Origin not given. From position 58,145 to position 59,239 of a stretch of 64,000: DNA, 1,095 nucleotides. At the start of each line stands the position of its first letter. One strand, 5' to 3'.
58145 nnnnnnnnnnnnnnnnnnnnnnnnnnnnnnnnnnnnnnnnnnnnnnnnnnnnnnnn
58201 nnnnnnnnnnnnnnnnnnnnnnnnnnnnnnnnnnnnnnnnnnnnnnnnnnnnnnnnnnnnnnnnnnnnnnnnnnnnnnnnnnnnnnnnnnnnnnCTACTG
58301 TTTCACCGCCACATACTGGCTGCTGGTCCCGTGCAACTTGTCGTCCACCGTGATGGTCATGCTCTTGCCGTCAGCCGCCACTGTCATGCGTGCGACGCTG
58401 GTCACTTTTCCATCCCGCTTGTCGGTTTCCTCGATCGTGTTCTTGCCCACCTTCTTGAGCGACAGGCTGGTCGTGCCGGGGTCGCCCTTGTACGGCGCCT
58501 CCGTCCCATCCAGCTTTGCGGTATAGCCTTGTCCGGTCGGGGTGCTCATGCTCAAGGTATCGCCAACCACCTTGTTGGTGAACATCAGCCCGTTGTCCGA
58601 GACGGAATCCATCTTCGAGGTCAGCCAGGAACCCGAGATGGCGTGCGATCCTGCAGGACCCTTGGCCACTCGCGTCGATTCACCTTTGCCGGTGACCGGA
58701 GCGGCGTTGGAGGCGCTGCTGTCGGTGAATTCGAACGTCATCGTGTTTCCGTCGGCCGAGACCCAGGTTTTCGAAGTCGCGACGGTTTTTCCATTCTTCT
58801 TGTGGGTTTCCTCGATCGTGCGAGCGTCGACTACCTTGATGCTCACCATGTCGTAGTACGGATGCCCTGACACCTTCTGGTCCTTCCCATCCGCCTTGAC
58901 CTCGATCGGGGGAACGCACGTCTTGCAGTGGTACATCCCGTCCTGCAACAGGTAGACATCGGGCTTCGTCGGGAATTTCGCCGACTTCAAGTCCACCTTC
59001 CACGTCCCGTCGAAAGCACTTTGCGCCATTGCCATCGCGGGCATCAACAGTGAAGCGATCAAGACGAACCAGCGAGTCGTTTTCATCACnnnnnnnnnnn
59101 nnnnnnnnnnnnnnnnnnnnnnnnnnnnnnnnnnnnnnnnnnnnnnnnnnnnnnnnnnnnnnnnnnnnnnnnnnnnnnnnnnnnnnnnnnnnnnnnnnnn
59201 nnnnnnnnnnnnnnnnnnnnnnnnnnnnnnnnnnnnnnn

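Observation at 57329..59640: Low-GC islet encoding two secreted proteins just downstream of tRNA-Pro(UGG)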

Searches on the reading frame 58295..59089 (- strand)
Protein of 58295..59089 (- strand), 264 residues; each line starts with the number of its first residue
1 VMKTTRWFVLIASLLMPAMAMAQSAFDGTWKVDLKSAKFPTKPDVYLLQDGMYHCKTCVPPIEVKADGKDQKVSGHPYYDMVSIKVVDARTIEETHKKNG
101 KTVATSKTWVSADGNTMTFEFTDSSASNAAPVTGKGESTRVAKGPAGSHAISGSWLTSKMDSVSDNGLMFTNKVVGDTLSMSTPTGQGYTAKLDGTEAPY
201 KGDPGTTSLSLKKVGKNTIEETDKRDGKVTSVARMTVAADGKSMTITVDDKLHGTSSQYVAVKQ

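Call 5: search_protein_families(library=pfam, proteins=[window:58295-59089:-], max_evalue=0.01)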
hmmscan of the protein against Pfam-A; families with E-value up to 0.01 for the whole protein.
window:58295-59089:- (264 aa): 0 families

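Call 10: find_homologous_proteins(query=window:58295-59089:-)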
Query window:58295-59089:- (264 aa): 6098 proteins with E <= 0.001 among 6750 candidates; the best 120 are listed.
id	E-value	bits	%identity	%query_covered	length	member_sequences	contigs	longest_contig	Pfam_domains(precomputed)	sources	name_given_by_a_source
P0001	6.7e-169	578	100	100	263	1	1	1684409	-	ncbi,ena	-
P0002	2.0e-155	533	92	100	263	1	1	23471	-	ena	-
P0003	3.2e-150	516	89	100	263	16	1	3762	-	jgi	jgi:hypothetical protein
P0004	1.2e-148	511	88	100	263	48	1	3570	-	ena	-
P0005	4.4e-147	506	88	100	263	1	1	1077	-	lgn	-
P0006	1.2e-146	505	87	100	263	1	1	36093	-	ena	-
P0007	1.2e-145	501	87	100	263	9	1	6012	-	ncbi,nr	ncbi:MAG TPA: hypothetical protein VHQ44_10535 [Thermoanaerobaculia bacterium]|nr:hypothetical prote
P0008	3.5e-145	500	86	100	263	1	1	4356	-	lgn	-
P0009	6.1e-145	499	86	100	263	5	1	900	-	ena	-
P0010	1.2e-144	498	85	100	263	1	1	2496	-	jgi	jgi:hypothetical protein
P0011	5.0e-143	493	86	100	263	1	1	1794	-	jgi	jgi:hypothetical protein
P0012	1.0e-141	489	85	100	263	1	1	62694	-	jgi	jgi:hypothetical protein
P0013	1.2e-140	485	81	100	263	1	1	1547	-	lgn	-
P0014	7.2e-138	476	81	98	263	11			-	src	-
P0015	1.0e-137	475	81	100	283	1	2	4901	-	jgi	jgi:hypothetical protein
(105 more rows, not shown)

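Call 12: find_encoding_contigs(protein=P0002, flank=6000, max_places=3)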
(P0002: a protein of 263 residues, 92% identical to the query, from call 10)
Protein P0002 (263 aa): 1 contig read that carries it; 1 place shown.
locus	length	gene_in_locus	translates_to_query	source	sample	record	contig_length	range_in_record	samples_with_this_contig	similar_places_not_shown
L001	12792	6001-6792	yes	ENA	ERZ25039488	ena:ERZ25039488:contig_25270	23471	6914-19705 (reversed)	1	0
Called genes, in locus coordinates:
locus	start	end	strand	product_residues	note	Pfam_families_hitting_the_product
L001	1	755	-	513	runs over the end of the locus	-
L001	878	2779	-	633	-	PF01207:Dus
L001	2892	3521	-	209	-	-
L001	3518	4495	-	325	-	-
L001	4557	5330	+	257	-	PF03009:GDPD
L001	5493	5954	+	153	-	-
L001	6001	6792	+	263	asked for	-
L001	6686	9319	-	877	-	PF01177:Asp_Glu_race, PF01138:RNase_PH, PF03725:RNase_PH_C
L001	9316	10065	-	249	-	PF10646:Germane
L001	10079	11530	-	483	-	PF07833:Cu_amine_oxidN1 (faint), PF01520:Amidase_3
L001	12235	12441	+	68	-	PF05015:HigB-like_toxin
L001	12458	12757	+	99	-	PF13560:HTH_31 (weak), PF01381:HTH_3 (weak)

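Call 13: find_encoding_contigs(protein=P0006, flank=6000, max_places=3)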
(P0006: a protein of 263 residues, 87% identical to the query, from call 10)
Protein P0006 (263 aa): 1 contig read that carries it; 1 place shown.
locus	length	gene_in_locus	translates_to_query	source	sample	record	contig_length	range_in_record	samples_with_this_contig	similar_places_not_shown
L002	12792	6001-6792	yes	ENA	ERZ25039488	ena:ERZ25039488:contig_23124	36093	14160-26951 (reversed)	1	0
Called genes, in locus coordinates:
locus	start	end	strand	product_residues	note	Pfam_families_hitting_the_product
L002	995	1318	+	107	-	PF25967:RND-MFP_C, PF25989:YknX_C (weak)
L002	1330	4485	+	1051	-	PF00873:ACR_tran, PF03176:MMPL (faint)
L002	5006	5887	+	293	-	PF02321:OEP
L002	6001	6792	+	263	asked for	-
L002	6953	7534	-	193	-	-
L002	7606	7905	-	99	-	-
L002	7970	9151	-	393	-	-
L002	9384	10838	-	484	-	-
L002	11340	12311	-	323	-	PF05729:NACHT (weak), PF13191:AAA_16, PF13401:AAA_22 (weak)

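Call 14: find_encoding_contigs(protein=P0012, flank=6000, max_places=3)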
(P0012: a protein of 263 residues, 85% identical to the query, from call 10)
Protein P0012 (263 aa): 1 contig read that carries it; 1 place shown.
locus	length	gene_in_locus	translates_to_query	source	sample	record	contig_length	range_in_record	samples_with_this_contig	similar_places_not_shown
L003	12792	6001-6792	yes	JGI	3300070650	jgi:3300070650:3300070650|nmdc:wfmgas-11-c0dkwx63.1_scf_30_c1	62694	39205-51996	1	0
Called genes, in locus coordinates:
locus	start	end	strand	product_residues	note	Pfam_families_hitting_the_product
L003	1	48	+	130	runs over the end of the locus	-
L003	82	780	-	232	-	PF00753:Lactamase_B, PF23023:Anti-Pycsar_Apyc1 (weak)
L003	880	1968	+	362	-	PF01571:GCV_T, PF08669:GCV_T_C (faint)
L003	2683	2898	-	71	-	-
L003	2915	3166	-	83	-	-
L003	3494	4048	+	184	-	PF07589:PEP_exosort_dom (weak)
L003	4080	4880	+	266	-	PF07589:PEP_exosort_dom (weak)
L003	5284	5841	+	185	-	PF03729:DUF308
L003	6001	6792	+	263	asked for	-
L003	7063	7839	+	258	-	-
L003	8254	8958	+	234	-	-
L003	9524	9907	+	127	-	PF00076:RRM_1, PF16842:RRM_occluded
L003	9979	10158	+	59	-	-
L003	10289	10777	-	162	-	-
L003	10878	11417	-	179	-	PF01058:Oxidored_q6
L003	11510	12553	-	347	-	PF08240:ADH_N, PF00107:ADH_zinc_N, PF13602:ADH_zinc_N_2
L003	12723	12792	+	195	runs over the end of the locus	PF12804:NTP_transf_3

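Call 15: find_related_loci(query=window:58295-59089:-, collection=genome_contigs, flank=8000)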
Query window:58295-59089:- (264 aa) in genome_contigs; peptide patterns used: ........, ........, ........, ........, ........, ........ (x = any residue, [..] = any of these).
148 stretches matched a pattern; 29 encode a relative of the query (tblastn E <= 1e-3); 29 distinct loci.
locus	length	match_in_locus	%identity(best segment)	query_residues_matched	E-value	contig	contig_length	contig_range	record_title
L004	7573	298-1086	89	2-264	1e-159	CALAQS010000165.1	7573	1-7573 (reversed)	MAG TPA_asm: uncultured Acidobacteria bacterium isolate ERR1034454_bin.53_CONCOCT_v1.1_MAG genome assembly, contig: ERZ1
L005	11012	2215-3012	77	2-264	3e-139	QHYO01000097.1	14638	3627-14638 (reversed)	MAG: Acidobacteria bacterium isolate gp2 AA86 14_0903_13_30cm_scaffold_715052_curated, whole genome shotgun sequence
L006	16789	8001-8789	77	2-264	5e-139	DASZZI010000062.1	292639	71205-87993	MAG TPA_asm: Candidatus Acidoferrum sp. isolate SMAG_U6232 k141_220138, whole genome shotgun sequence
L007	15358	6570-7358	75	2-264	1e-134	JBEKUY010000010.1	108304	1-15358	MAG: Candidatus Acidiferrales bacterium isolate SPRUCE 592 SPRUCE_592_10, whole genome shotgun sequence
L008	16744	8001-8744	77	17-264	3e-132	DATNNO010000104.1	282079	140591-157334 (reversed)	MAG TPA_asm: Terriglobales bacterium isolate SMAG_U11507 k141_199534, whole genome shotgun sequence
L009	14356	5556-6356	75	2-264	2e-130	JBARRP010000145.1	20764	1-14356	MAG: Candidatus Acidiferrales bacterium isolate MFD13499_ilm_asm_bin38 k127_524895, whole genome shotgun sequence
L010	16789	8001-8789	72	2-264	2e-129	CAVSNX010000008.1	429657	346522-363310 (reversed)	MAG: uncultured Acidobacteriota bacterium isolate MFD03346.bin.1.51 genome assembly, contig: contig_3728, whole genome s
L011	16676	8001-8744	74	17-264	1e-124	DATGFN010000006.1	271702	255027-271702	MAG TPA_asm: Terriglobia bacterium isolate SMAG_U9729 k141_1261597, whole genome shotgun sequence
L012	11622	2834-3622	70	2-264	2e-124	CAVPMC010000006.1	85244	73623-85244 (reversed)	MAG: Terriglobales bacterium isolate MFD10113.bin.2.60 genome assembly, contig: contig_34643, whole genome shotgun seque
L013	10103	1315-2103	69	2-264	1e-123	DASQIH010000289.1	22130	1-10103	MAG TPA_asm: Terriglobales bacterium isolate SMAG_U11854 k141_654680, whole genome shotgun sequence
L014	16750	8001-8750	72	15-264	2e-122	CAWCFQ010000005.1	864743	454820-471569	MAG: uncultured Acidobacteriaceae bacterium isolate MFD01231.bin.1.98 genome assembly, contig: contig_6932, whole genome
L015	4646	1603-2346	73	17-264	1e-122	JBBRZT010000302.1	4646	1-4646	MAG: Candidatus Acidiferrales bacterium isolate metawrap_la5_66 metawrap_la5_66_K_1052570_L_4646_cov_25.3913, whole geno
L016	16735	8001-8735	73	20-264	2e-121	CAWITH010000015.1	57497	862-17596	MAG: uncultured Acidobacteriaceae bacterium isolate MFD09222.bin.2.51 genome assembly, contig: contig_151115, whole geno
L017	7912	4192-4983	70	1-264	3e-121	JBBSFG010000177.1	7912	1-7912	MAG: Candidatus Acidiferrales bacterium isolate LS1_sbin.80 LS1_sbin.80_K_346348_L_7912_cov_166.5649, whole genome shotg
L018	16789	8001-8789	70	2-264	5e-121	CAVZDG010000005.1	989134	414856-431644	MAG: uncultured Acidobacteriaceae bacterium isolate MFD09222.bin.1.125 genome assembly, contig: contig_41309, whole geno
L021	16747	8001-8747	72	16-264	5e-120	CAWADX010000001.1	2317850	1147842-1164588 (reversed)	MAG: uncultured Acidobacteriota bacterium isolate MFD03346.bin.1.39 genome assembly, contig: contig_1096, whole genome s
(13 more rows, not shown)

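Call 21: search_protein_families(library=ncbifam, proteins=[window:58295-59089:-], max_evalue=1)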
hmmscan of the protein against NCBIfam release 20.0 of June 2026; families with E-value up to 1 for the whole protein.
window:58295-59089:- (264 aa): 1 family
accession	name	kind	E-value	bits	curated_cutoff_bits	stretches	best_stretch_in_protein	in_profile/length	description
NF041599.1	reg_PtrA_PA2808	domain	0.047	13.6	31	1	2-24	1-23/46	co-regulatory protein PtrA N-terminal domain-containing protein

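Call 22: search_solved_structures(query=window:58295-59089:-, max_evalue=10)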
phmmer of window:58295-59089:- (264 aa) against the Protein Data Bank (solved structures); distinct sequences matched with E-value up to 10: 1.
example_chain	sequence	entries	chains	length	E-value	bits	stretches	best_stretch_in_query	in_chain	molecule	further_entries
8d05_A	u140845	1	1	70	0.64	12.6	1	219-254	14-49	HALC2_065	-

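Call 29: search_protein_representatives(protein=window:58295-59089:-)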
Query: 264 residues. Proteins with E-value up to 0.001 (for the whole library): 2008; up to 1e-10: 956; up to 1e-30: 356. The best 150 are listed.
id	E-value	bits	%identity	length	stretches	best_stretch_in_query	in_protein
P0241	2.6e-100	351.2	62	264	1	3-263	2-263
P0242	3.6e-88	311.5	57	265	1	10-263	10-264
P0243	2.0e-78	279.6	66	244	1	53-248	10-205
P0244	1.1e-77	277.2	54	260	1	9-264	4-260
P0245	2.7e-76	272.6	54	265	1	3-264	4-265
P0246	3.3e-76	272.3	54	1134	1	5-264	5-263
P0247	4.3e-74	265.4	52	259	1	8-264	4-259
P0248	1.8e-73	263.4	49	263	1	10-264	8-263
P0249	7.1e-73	261.4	51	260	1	14-264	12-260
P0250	1.5e-72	260.3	48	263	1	9-264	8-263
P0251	2.9e-72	259.4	50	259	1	9-264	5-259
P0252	5.0e-72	258.6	51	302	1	25-264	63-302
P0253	2.7e-71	256.2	48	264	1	11-256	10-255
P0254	2.9e-71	256.1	53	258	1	15-260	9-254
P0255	6.5e-71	255.0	49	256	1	15-264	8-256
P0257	5.1e-70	252.1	49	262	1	6-264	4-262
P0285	1.1e-61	224.8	41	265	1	3-263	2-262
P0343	7.2e-53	195.9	39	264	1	12-264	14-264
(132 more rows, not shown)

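Call 34: search_solved_structures(query=A2, max_evalue=10)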
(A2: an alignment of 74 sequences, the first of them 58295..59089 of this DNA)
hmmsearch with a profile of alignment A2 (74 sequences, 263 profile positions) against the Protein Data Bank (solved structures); distinct sequences matched with E-value up to 10: 8.
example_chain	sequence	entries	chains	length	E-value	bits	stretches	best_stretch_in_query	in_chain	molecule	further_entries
5wut_A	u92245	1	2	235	0.12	14.7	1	114-175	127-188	ULam111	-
1a57_A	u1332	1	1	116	0.88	11.8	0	24-35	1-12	INTESTINAL FATTY ACID-BINDING PROTEIN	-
1sa8_A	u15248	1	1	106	1.2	11.4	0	24-49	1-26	Fatty acid-binding protein, intestinal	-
1ifc_A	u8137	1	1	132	2.2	10.5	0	24-35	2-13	INTESTINAL FATTY ACID BINDING PROTEIN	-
1dc9_A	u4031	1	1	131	2.5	10.4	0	24-35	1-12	INTESTINAL FATTY ACID BINDING PROTEIN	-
1t8v_A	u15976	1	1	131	2.5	10.4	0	24-35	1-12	Fatty acid-binding protein, intestinal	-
1ael_A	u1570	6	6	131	2.6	10.3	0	24-35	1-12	FATTY ACID-BINDING PROTEIN | INTESTINAL FATTY ACID BINDING PROTEIN | INTESTINAL FATTY ACID-BINDING PROTEIN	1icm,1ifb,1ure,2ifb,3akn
1icn_A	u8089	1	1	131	4.1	9.7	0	24-35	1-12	INTESTINAL FATTY ACID BINDING PROTEIN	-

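Call 36: search_protein_families(library=pfam, alignment_id=A2, max_evalue=0.1)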
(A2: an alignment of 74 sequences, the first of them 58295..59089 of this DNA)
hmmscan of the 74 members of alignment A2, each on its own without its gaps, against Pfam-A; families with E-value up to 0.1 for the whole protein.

A. member 1, window:58295-59089:- (264 aa): 0 families

B. families by the number of members that match (of 74 scanned): 27 families (the first 25 are shown)
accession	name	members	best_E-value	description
PF18190.7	Plk4_PB1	6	0.00056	Polo-like Kinase 4 Polo Box 1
PF02780.25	Transketolase_C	3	0.0022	Transketolase, C-terminal domain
PF17991.7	Thioredoxin_10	2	0.0058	Thioredoxin like C-terminal domain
PF13648.12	Lipocalin_4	2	0.016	Lipocalin-like domain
PF07676.18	PD40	2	0.083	WD40-like Beta Propeller Repeat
PF11504.14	Colicin_Ia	1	0.0016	Colicin Ia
PF14243.11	R2K_3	1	0.0025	ATP-grasp domain, R2K clade family 3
PF00754.31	F5_F8_type_C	1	0.0042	F5/8 type C domain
PF14485.11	DUF4431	1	0.0078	Domain of unknown function (DUF4431)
PF25354.1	Ig_NUP210_16th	1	0.0096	NUP210-like, Ig-like domain 16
PF21027.3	Sde0182_C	1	0.01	Cellulose-binding protein Sde0182, C-terminal domain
PF20623.4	Sgo0707_N2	1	0.013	Sgo0707 N2 domain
PF24332.1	DUF7500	1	0.015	Family of unknown function (DUF7500)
PF19167.5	DUF5849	1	0.026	Family of unknown function (DUF5849)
PF18788.6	DarA_N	1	0.035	Defence against restriction A N-terminal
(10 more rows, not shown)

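Call 40: predict_structure(alignment_id=A2)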
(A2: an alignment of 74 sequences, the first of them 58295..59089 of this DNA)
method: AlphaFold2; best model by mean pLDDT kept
length: 264 residues; sequences in the alignment: 74
mean_pLDDT: 95.4   pTM: 0.88
mean pLDDT of the five models: 95.4, 95.3, 95.1, 94.7, 94.7
residues with pLDDT >= 90: 236; 70-90: 21; 50-70: 7; < 50: 0
segments of 3 or more residues with pLDDT < 50: none
pLDDT, mean of each block of 10 residues (from residue 1): 68 74 91 98 98 97 98 97 99 98 98 99 89 98 98 98 97 98 97 98 97 98 98 98 98 98 98
secondary structure, 60 per line:
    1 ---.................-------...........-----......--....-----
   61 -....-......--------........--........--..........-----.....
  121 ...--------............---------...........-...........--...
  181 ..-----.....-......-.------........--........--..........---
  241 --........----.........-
elements in order: H4-20 E28-38 E44-49 E52-55 E62-65 E67-72 E81-88 E91-98 E101-110 E116-123 E132-143 E153-163 H165-168 E169-175 E178-182 E188-192 E194-199 E208-215 E218-225 E228-237 E243-250 E255-263
